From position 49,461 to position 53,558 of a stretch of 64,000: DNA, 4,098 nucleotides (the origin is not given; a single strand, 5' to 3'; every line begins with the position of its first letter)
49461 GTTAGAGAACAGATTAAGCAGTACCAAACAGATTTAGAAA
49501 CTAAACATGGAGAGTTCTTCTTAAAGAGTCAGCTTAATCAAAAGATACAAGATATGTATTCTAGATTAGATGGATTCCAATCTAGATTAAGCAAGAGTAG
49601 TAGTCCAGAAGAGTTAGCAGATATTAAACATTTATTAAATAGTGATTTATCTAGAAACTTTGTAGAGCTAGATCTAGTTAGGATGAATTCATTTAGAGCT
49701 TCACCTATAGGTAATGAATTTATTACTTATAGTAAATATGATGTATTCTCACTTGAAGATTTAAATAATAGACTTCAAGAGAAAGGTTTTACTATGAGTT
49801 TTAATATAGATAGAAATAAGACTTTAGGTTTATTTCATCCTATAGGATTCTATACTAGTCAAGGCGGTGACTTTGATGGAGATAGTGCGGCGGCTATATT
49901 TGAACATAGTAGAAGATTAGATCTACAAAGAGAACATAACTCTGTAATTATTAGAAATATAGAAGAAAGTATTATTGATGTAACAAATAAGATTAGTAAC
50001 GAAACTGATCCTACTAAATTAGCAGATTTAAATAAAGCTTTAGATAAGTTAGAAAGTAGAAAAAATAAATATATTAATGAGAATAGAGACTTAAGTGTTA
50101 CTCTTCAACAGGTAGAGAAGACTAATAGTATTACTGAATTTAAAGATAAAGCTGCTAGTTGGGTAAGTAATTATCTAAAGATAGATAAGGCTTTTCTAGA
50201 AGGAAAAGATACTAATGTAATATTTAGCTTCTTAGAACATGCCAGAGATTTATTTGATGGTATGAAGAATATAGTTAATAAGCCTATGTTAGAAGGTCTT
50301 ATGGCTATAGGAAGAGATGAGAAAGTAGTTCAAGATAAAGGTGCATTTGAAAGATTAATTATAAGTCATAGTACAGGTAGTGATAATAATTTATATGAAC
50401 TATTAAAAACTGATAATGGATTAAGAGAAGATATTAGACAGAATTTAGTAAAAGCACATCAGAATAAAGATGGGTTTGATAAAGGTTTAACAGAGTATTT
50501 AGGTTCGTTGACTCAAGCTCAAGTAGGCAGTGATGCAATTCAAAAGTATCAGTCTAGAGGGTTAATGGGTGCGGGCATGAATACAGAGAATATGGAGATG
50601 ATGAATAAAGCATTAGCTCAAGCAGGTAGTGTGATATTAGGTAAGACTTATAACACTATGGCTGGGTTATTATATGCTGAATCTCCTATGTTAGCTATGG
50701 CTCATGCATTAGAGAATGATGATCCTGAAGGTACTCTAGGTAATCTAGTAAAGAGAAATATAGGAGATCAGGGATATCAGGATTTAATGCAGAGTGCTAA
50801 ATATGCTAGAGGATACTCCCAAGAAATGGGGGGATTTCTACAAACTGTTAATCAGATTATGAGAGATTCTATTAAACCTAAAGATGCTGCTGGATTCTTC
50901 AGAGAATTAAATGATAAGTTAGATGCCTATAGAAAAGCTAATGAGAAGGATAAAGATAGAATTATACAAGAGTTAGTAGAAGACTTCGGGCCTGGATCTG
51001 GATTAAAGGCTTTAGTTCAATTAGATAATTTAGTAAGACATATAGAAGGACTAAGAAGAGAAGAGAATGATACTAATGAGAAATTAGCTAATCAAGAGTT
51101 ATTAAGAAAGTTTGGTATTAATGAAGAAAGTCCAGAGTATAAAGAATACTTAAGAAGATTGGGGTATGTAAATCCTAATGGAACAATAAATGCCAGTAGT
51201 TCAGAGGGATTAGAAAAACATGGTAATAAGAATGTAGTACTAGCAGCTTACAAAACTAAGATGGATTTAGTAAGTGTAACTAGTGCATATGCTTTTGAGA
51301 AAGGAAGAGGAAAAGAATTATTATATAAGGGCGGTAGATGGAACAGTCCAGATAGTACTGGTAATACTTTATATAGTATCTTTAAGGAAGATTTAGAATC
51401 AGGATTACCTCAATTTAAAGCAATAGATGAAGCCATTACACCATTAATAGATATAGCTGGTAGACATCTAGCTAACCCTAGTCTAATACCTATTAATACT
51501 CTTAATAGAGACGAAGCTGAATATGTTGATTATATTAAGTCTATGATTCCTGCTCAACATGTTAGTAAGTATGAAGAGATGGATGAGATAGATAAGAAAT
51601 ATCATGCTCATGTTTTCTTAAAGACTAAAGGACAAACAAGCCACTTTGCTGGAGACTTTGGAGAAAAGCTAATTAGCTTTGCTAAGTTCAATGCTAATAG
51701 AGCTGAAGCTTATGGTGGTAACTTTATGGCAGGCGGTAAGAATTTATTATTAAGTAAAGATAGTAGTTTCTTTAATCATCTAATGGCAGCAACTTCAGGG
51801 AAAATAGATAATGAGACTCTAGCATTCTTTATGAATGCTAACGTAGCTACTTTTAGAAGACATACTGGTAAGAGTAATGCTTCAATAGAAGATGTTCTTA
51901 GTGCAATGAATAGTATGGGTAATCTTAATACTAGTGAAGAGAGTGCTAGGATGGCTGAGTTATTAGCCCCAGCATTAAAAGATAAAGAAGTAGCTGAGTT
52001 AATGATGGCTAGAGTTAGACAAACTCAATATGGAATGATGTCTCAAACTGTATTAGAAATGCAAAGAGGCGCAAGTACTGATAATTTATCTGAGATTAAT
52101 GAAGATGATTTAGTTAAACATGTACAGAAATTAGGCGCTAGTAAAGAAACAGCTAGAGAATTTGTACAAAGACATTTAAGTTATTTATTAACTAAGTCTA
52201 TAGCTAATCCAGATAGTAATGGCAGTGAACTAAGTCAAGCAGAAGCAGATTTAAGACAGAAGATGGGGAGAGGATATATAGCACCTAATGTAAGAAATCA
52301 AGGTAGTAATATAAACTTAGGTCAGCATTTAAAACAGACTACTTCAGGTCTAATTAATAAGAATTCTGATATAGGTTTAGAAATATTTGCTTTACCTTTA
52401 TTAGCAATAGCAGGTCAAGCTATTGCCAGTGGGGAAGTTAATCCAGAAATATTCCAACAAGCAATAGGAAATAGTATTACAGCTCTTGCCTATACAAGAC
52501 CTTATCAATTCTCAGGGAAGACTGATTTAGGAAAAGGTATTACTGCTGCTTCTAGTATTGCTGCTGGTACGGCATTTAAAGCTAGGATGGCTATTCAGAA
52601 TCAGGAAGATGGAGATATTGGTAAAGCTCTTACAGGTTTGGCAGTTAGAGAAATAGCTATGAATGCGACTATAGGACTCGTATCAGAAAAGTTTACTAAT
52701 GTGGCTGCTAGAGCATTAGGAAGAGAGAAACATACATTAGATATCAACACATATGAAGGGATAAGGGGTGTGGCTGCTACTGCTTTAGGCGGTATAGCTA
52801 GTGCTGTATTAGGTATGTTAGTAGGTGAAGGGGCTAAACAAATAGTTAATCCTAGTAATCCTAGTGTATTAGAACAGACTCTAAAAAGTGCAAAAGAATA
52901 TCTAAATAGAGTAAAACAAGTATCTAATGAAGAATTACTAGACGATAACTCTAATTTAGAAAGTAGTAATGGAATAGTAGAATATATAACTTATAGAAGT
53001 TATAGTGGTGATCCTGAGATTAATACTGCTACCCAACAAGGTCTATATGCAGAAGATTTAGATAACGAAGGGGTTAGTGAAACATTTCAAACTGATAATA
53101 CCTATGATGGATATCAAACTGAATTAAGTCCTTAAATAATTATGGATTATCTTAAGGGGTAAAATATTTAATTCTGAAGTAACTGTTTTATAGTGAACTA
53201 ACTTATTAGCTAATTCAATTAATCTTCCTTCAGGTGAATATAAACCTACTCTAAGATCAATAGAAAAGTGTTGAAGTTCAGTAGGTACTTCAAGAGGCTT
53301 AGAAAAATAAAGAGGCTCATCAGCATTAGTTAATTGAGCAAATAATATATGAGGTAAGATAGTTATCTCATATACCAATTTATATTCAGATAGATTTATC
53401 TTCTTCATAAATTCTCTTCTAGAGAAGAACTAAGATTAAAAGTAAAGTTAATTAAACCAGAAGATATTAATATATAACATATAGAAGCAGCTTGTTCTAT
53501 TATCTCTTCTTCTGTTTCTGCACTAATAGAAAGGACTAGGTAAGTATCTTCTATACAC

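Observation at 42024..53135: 3703-aa single-chain RNAP-like giant protein, divergent from a contractile-tail structural operon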

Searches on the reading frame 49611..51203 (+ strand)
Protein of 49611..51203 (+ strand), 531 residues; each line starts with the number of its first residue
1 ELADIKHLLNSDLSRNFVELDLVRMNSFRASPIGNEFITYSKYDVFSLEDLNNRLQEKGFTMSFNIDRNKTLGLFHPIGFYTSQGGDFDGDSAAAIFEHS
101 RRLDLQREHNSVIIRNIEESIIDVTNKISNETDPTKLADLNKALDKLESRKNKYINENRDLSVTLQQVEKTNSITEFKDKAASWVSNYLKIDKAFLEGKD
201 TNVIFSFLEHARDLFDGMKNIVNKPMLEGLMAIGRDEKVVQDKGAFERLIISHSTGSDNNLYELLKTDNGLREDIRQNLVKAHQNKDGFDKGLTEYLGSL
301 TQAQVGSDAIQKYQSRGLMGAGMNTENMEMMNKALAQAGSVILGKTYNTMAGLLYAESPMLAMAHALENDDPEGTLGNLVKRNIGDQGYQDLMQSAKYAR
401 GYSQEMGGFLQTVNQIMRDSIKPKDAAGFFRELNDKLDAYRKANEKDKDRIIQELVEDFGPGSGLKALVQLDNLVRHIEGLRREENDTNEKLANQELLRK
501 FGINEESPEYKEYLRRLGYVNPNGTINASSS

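Call 39: search_solved_structures(query=A3, max_evalue=10, show_alignments=4)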
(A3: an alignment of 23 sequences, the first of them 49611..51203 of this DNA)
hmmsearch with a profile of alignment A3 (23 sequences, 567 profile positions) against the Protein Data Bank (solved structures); distinct sequences matched with E-value up to 10: 53.
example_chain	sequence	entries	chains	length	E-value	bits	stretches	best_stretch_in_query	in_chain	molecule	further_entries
4zry_B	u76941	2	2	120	0.0023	19.9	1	95-175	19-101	Keratin, type II cytoskeletal 1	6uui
3tnu_B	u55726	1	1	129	0.0091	18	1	95-176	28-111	Keratin, type II cytoskeletal 5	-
1br0_A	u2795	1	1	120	0.054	15.4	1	108-189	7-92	PROTEIN (SYNTAXIN 1-A)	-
8qad_A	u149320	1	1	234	0.06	15.3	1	115-296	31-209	sc-apCC-6-LLIA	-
1ez3_A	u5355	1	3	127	0.062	15.2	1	108-189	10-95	SYNTAXIN-1A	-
3hnw_A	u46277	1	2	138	0.07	15.1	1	97-168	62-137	uncharacterized protein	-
1s94_A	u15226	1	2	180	0.11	14.4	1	106-199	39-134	s-syntaxin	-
6jfv_B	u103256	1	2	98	0.11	14.4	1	103-176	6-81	Keratin, type II cytoskeletal 5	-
9r1o_A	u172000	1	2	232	0.13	14.2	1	116-295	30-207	sc-apCC-6-DPH-NR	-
8dmj_A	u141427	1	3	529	0.2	13.6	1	100-167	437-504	Fusion glycoprotein F0,Fusion glycoprotein F1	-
5evm_A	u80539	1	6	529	0.27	13.2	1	100-167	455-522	Fusion glycoprotein F0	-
4xpx_A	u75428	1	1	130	0.3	13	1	240-338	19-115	Bacteriohemerythrin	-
8qfc_D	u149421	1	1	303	0.34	12.8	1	124-225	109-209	DDRGK domain-containing protein 1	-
7jrq_A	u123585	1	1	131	0.37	12.7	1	229-317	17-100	MPP1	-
8ohd_C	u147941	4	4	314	0.37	12.7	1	124-225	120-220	DDRGK domain-containing protein 1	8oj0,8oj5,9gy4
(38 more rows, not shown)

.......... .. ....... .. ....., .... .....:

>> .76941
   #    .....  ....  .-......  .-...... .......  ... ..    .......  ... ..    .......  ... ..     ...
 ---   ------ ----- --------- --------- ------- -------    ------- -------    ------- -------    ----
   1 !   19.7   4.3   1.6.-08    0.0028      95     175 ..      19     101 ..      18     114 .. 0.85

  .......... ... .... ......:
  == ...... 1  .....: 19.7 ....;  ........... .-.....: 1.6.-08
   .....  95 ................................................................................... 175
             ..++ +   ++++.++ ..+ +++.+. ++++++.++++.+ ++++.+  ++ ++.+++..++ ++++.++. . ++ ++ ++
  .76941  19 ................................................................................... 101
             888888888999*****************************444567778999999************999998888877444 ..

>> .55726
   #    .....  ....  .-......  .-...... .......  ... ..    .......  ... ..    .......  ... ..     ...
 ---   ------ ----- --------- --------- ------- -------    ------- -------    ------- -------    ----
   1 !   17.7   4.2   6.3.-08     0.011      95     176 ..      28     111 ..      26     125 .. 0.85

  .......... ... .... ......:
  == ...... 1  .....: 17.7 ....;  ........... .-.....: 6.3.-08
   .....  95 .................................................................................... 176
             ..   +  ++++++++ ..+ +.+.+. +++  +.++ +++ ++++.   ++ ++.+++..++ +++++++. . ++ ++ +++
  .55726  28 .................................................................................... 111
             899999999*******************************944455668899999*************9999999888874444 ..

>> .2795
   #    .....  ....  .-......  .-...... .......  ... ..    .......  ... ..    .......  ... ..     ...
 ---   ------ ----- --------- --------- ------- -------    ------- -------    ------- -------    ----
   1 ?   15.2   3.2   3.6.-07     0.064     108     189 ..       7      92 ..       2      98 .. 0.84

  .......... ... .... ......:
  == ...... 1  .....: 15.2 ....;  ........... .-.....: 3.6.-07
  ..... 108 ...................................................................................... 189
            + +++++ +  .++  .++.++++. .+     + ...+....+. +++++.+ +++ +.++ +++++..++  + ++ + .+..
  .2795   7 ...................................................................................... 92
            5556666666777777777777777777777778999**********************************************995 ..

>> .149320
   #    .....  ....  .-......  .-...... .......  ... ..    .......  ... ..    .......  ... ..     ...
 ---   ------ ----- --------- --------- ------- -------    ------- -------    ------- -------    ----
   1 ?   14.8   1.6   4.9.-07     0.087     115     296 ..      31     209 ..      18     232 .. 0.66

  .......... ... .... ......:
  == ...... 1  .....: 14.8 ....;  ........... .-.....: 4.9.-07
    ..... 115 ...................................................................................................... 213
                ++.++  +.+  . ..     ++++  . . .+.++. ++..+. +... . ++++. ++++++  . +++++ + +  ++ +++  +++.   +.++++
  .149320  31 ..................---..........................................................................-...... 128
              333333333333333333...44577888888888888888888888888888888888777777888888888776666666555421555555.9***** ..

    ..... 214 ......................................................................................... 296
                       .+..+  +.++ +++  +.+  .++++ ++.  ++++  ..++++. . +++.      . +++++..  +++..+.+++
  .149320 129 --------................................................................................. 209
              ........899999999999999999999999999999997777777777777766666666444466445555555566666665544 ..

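Call 47: predict_structure(alignment_id=A3)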
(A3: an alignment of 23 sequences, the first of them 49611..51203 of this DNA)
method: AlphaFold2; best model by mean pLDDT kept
length: 531 residues; sequences in the alignment: 23
mean_pLDDT: 61.1   pTM: 0.29
mean pLDDT of the five models: 61.1, 59.5, 56.0, 55.2, 53.0
residues with pLDDT >= 90: 19; 70-90: 143; 50-70: 232; < 50: 137
segments of 3 or more residues with pLDDT < 50: 1-4, 14-46, 69-100, 167-174, 205-222, 302-323, 524-531
pLDDT, mean of each block of 10 residues (from residue 1): 50 46 34 34 48 68 65 38 31 38 65 86 91 90 90 84 57 47 51 60 48 39 60 84 87 64 74 83 80 63 43 34 49 57 59 62 67 70 82 75 64 57 54 68 74 59 53 60 61 66 68 61 45 33
secondary structure, 60 per line:
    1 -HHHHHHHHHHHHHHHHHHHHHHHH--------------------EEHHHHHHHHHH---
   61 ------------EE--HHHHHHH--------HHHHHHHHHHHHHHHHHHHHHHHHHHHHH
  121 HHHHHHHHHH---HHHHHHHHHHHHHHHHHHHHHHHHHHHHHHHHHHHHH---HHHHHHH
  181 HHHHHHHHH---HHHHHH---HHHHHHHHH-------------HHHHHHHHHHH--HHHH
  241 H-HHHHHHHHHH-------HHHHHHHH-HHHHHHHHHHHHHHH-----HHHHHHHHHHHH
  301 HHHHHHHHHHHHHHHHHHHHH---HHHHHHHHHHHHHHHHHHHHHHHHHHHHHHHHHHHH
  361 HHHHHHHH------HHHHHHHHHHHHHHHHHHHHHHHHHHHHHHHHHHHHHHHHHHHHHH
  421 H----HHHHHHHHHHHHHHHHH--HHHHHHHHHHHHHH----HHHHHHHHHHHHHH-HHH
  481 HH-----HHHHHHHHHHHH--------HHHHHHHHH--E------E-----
elements in order: H2-25 H48-57 H77-83 H92-130 H134-170 H174-189 H193-198 H202-210 H224-234 H237-241 H243-252 H260-267 H269-283 H289-321 H325-368 H375-421 H426-442 H445-458 H463-476 H478-482 H488-499 H508-516

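Call 48: search_protein_families(library=pfam, alignment_id=A3, max_evalue=10)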
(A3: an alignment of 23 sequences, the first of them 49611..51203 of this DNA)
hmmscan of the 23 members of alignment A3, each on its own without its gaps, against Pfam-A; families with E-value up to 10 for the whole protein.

A. member 1, window:49611-51203:+ (531 aa): 2 families
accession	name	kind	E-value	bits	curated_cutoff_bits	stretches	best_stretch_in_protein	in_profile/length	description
PF16326.10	ABC_tran_CTD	-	0.051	14.2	32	1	114-150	17-56/69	ABC transporter C-terminal domain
PF08535.16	KorB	-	0.18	12.2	22.3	0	135-170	46-81/89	KorB domain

B. families by the number of members that match (of 23 scanned): 95 families (the first 25 are shown)
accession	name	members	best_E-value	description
PF16326.10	ABC_tran_CTD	4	0.051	ABC transporter C-terminal domain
PF09177.16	STX6_10_61_N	3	0.00037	Syntaxin 6/10/61, N-terminal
PF04136.21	COG3_N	2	0.0045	Conserved oligomeric Golgi complex subunit 3, N-terminal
PF07200.18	Mod_r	2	0.0087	Modifier of rudimentary (Mod(r)) protein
PF17959.7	EF-hand_14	2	0.061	EF-hand domain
PF10211.14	Ax_dynein_light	2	0.12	Axonemal dynein light chain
PF07851.19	TMEM120A-B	2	0.58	TMEM120A/B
PF11932.13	DUF3450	2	3.6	Protein of unknown function (DUF3450)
PF13166.12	AAA_13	1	0.00012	AAA domain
PF05183.17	RdRP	1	0.0012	RNA dependent RNA polymerase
PF06780.16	Erp_C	1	0.0038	Erp protein C-terminus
PF07464.16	ApoLp-III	1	0.0046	Apolipophorin-III precursor (apoLp-III)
PF18958.6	DUF5700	1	0.0063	Putative zinc dependent peptidase (DUF5700)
PF04399.18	Glutaredoxin2_C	1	0.01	Glutaredoxin 2, C terminal domain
PF17078.10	SHE3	1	0.014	SWI5-dependent HO expression protein 3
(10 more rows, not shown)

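Call 67: search_protein_representatives(alignment_id=A3)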
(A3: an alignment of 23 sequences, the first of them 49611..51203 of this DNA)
Query: 23 sequences, 567 profile positions. Proteins with E-value up to 0.001 (for the whole library): 103; up to 1e-10: 86; up to 1e-30: 45. The best 103 are listed.
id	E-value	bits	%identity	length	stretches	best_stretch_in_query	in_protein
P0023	4.8e-190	649.5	-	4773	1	1-561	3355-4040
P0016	2.3e-178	611.0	-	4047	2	1-566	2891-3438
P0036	2.5e-178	610.9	-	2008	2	1-566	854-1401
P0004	8.6e-177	605.8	-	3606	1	1-566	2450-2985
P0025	1.6e-169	581.7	-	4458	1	2-560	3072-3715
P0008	1.2e-166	572.2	-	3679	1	1-565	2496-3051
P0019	1.4e-164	565.5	-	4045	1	3-560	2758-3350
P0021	2.5e-163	561.4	-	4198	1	2-562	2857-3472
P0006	3.9e-161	554.1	-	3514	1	2-563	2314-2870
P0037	2.2e-158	545.0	-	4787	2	3-562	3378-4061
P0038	8.7e-158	543.0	-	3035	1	1-551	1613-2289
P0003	8.8e-158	543.0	-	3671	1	1-559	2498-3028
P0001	1.3e-153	529.3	-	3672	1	1-566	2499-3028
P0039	1.3e-152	525.9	-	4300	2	1-564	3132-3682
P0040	5.4e-150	517.3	-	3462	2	2-564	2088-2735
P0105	2.2e-12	63.0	-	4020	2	48-226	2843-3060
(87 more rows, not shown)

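Call 110: fold_search(model_id=the predicted structure, library=pdb)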
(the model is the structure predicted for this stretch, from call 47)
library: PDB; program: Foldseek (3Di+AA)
matches with E <= 10: 77; with E <= 0.001: 0
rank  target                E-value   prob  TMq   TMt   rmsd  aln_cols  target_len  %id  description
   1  8kd3_B                5.2e-01  0.07  0.11  0.11  37.8       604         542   11  Rpd3S in complex with nucleosome with H3K36MLA modification, H3K9Q mutation and 187bp DNA (released 2023-09-13)
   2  9drl_A                7.5e-01  0.11  0.13  0.14  23.2       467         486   12  Cryo-EM structure of the T33-549 tetrahedral cage (released 2025-08-06)
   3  9bm5                  7.5e-01  0.09  0.14  0.04  33.4       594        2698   11  State-6 of motor domain from full-length human dynein-1 in 5 mM ATP (released 2025-04-23)
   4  6xi6                  7.8e-01  0.21  0.15  0.25  22.2       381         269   13  Hierarchical design of multi-scale protein complexes by combinatorial assembly of oligomeric helical bundle and repeat p (released 2021-06-02)
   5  5vju                  2.2e+00  0.30  0.16  0.36  21.6       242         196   17  De Novo Photosynthetic Reaction Center Protein Variant Equipped with His-Tyr H-bond, Heme B, and Cd(II) ions (released 2018-04-25)
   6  6z0c_C                2.5e+00  0.28  0.14  0.33  20.5       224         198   15  Structure of in silico modelled artificial Maquette-3 protein (released 2021-03-17)
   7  3na7                  3.2e+00  0.44  0.14  0.31  23.2       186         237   18  2.2 Angstrom Structure of the HP0958 Protein from Helicobacter pylori CCUG 17874 (released 2010-09-22)
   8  5lg4_A                3.2e+00  0.09  0.10  0.24  21.2       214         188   14  Crystal structure of the Sec3/Sso2 complex at 2.9 angstrom resolution (released 2017-02-08)
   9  4bne_B                3.3e+00  0.03  0.09  0.13  43.8       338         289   10  Pacsin2 Interacts with Membranes and Actin-Filaments (released 2014-05-14)
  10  9bm1                  3.3e+00  0.02  0.09  0.03  35.2       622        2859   12  State-3 of motor domain from full-length human dynein-1 in 5mM ATP (released 2025-04-23)
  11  6z0c_A                3.5e+00  0.20  0.14  0.33  20.4       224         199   14  Structure of in silico modelled artificial Maquette-3 protein (released 2021-03-17)
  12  8to0_GW               3.5e+00  0.04  0.11  0.16  48.6       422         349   15  48-nm repeating structure of doublets from mouse sperm flagella (released 2023-11-01)
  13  8fbj                  3.8e+00  0.08  0.14  0.22  23.2       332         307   16  Improving the secretion of designed protein assemblies through negative design of cryptic transmembrane domains (released 2023-03-22)
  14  9g0d_B                4.0e+00  0.63  0.15  0.50   8.9       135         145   12  Structure of human Mical1 bMERB_V978A domain:Rab10 complex. (released 2025-07-02)
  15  6egc                  4.0e+00  0.16  0.11  0.35  21.8       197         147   16  Single-chain version of 2L4HC2_23 (PDB 5J0K) (released 2019-05-29)
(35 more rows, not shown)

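Call 120: find_related_loci(query=A3, collection=genome_contigs, flank=1000)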
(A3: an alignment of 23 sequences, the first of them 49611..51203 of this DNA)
Query A3 (531 aa) in genome_contigs; peptide patterns used: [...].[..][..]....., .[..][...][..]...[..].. (x = any residue, [..] = any of these).
21 stretches matched a pattern; 1 encode a relative of the query (tblastn E <= 1e-3); 1 distinct loci.
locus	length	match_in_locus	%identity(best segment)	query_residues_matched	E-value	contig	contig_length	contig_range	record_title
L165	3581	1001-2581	37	4-524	7e-109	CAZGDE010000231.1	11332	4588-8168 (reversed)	MAG TPA_asm: uncultured bacterium isolate binchicken_co311_160 genome assembly, contig: NODE_9403_length_11332_cov_6.409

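Call 129: find_related_loci(query=A3, collection=viral_contigs, flank=100)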
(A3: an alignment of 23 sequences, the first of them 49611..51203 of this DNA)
Query A3 (531 aa) in viral_contigs; peptide patterns used: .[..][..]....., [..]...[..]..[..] (x = any residue, [..] = any of these).
66 stretches matched a pattern; 15 encode a relative of the query (tblastn E <= 1e-3); 15 distinct loci.
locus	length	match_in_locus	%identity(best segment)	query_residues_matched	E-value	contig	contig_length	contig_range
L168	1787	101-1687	40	1-529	2e-127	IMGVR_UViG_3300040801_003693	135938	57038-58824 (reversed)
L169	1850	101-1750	34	1-524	1e-83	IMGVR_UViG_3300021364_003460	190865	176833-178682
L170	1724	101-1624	31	9-520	4e-55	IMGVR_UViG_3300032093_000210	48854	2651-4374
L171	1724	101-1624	31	9-520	4e-55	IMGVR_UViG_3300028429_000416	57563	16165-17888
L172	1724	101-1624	30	9-520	3e-53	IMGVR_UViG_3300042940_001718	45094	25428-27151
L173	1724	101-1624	31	9-520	2e-53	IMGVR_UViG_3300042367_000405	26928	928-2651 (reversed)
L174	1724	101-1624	30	9-520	3e-53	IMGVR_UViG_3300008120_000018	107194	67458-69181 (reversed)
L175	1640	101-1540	25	67-510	4e-37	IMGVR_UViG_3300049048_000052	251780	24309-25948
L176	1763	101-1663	25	19-487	3e-33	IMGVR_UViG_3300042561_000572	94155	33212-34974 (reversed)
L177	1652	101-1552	27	21-475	3e-33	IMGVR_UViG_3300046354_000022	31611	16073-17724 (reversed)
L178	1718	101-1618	24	19-487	2e-32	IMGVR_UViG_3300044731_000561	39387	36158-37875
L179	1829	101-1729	28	27-502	1e-33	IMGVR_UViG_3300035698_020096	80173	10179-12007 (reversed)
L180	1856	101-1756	32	21-501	2e-18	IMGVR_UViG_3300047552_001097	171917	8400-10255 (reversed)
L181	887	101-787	20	307-475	4e-10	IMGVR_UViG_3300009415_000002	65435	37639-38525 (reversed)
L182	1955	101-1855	24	62-482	2e-15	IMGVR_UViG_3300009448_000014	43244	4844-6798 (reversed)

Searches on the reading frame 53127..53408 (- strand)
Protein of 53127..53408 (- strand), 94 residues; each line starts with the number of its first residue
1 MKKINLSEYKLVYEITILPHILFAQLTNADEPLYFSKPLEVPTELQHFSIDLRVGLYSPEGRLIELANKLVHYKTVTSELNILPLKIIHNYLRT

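Call 29: search_protein_families(library=phrogs, proteins=[window:53127-53408:-], max_evalue=0.001)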
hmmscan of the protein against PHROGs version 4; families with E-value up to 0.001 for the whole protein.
window:53127-53408:- (94 aa): 1 family
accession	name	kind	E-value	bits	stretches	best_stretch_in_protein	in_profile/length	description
phrog_30042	-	unknown function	3.3e-20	73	1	4-91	2-86/91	-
